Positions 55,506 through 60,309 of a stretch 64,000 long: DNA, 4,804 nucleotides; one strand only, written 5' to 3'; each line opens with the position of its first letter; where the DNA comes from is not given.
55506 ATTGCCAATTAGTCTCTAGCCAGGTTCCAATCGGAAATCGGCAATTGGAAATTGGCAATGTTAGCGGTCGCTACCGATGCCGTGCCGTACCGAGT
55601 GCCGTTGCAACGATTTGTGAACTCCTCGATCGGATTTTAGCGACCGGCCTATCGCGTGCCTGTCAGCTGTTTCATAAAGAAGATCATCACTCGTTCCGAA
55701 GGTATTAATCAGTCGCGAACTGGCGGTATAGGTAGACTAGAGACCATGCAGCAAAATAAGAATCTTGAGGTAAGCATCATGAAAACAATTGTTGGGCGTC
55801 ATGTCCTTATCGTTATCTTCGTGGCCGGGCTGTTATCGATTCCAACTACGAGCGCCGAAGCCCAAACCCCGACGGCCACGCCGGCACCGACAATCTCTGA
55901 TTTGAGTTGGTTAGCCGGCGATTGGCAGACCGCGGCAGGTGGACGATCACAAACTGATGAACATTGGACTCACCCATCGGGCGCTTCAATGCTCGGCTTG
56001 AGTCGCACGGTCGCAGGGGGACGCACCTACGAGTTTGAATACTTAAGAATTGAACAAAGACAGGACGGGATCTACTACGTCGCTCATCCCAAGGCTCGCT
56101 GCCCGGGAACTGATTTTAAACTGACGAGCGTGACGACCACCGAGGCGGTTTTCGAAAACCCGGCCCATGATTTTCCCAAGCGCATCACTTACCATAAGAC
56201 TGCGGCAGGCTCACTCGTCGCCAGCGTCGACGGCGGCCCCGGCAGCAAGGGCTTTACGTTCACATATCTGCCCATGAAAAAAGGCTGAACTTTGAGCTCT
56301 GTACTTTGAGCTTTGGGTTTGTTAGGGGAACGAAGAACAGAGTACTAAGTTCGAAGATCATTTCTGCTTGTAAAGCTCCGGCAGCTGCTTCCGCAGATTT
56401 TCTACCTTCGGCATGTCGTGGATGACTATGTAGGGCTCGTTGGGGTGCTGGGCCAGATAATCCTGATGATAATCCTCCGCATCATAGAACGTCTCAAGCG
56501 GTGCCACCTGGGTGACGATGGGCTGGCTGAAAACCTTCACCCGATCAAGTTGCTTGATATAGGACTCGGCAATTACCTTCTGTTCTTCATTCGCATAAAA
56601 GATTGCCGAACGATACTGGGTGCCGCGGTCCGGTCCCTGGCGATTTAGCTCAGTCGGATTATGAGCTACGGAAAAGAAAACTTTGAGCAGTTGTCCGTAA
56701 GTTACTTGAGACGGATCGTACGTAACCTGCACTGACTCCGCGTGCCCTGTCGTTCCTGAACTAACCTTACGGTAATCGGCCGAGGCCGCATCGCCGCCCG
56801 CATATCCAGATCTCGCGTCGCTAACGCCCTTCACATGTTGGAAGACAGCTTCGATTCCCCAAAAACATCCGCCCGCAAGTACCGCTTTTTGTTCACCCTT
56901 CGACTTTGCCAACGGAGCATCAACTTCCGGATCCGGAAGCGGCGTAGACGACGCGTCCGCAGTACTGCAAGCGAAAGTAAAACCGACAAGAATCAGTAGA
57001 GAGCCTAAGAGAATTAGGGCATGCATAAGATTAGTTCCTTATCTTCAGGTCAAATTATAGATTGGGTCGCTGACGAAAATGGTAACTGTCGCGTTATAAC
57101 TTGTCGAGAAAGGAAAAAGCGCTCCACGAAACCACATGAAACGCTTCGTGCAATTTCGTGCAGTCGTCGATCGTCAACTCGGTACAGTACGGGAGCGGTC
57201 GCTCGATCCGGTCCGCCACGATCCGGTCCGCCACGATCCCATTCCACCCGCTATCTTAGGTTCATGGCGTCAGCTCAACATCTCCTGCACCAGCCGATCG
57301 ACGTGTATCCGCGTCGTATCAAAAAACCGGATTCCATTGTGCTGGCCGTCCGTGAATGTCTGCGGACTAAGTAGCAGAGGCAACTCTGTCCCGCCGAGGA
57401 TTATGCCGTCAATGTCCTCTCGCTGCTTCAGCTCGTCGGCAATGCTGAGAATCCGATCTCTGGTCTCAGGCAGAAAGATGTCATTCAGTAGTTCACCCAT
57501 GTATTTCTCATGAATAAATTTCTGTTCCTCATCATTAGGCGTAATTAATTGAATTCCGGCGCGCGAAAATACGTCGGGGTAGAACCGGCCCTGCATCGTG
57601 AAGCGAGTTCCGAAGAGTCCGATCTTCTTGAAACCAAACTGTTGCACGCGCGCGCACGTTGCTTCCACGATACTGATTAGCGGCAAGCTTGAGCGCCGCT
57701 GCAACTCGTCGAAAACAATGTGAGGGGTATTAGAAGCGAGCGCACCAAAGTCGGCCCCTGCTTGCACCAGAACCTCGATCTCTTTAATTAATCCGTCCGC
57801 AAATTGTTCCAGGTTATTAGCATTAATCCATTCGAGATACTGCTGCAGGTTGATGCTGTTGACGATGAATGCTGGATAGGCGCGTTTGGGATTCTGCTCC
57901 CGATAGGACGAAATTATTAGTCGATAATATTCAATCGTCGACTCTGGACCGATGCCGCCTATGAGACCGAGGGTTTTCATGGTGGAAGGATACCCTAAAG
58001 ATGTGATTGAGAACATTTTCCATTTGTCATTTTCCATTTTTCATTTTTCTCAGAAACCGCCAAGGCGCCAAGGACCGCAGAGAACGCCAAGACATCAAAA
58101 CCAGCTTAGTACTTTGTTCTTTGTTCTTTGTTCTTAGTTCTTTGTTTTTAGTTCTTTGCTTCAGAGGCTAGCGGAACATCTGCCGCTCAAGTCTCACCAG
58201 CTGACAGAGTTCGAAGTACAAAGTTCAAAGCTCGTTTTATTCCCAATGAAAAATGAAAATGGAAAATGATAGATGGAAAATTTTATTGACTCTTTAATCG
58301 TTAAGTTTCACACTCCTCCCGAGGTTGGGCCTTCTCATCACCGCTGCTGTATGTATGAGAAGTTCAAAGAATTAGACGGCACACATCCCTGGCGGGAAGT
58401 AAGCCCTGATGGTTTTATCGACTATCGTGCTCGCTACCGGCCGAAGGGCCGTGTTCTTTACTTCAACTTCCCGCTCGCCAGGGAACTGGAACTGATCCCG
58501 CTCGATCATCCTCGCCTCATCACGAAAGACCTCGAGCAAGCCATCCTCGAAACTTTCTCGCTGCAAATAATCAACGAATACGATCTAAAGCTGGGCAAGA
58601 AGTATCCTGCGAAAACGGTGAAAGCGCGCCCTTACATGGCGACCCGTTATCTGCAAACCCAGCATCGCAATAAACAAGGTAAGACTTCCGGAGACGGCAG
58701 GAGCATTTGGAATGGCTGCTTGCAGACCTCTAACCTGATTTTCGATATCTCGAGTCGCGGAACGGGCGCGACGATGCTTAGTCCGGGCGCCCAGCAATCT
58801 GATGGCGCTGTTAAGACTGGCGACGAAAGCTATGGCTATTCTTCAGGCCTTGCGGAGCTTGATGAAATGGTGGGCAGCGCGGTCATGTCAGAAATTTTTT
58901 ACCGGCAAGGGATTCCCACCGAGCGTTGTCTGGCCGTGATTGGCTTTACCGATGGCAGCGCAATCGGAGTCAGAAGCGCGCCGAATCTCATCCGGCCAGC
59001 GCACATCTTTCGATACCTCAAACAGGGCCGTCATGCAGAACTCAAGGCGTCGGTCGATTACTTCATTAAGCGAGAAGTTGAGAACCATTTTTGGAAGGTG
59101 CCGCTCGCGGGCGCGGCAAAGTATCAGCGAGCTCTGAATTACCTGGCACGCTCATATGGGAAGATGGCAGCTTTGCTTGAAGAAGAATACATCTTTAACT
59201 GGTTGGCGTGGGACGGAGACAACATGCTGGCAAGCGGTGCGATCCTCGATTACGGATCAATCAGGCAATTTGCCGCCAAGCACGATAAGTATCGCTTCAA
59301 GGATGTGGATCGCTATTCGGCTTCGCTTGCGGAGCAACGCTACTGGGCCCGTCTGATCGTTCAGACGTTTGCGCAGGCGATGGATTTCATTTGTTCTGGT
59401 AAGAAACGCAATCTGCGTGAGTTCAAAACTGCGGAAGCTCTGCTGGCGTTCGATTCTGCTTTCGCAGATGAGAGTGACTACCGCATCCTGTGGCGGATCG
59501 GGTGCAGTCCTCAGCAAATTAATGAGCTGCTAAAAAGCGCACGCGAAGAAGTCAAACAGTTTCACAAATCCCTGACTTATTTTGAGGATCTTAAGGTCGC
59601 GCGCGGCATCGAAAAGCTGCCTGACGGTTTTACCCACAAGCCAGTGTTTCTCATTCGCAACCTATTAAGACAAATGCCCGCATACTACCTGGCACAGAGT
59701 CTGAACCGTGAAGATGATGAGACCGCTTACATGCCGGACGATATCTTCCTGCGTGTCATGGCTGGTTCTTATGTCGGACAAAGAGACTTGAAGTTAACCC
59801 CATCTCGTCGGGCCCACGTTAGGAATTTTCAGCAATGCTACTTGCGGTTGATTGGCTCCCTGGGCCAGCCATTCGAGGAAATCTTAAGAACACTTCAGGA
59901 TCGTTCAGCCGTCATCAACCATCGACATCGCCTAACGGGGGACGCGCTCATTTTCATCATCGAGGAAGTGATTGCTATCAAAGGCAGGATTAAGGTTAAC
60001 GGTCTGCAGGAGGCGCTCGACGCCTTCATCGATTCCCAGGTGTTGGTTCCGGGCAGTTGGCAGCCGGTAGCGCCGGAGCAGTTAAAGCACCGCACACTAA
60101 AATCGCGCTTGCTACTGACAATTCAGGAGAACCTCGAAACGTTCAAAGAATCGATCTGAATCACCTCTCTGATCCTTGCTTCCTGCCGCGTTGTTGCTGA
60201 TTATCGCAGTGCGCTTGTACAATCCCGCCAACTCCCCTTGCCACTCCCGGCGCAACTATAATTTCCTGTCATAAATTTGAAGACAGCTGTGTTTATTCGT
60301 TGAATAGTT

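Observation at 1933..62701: At least ten families of low-complexity 7-8-nt tandem-unit runs, mostly paired as long imperfect inverted repeats, occupy about 23 intergenic spacers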

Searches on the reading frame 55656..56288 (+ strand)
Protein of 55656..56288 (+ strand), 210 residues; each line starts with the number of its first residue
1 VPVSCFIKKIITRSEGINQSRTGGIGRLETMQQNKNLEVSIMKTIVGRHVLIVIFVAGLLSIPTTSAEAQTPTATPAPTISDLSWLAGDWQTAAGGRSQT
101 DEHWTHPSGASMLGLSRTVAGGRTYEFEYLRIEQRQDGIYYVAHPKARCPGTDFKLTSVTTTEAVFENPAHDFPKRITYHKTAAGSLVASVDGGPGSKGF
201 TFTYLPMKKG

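Call 35: search_protein_families(library=pfam, proteins=[window:55656-56288:+], max_evalue=0.01)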
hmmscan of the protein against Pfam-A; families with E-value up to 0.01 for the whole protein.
window:55656-56288:+ (210 aa): 1 family
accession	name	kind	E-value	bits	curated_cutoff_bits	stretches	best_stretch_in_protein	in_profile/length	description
PF19780.4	DUF6265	-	9.6e-23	81.2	23.8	1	84-192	1-115/116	Domain of unknown function (DUF6265)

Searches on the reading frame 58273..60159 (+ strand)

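Call 11: search_protein_families(library=ncbifam, proteins=[window:58273-60159:+])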
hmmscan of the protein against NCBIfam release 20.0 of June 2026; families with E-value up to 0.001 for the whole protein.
window:58273-60159:+ (628 aa): 1 family
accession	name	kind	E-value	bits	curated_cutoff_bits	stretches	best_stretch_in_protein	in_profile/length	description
NF000658.1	PRK00029.1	subfamily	5e-12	45.6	431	1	115-433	60-364/462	YdiU family protein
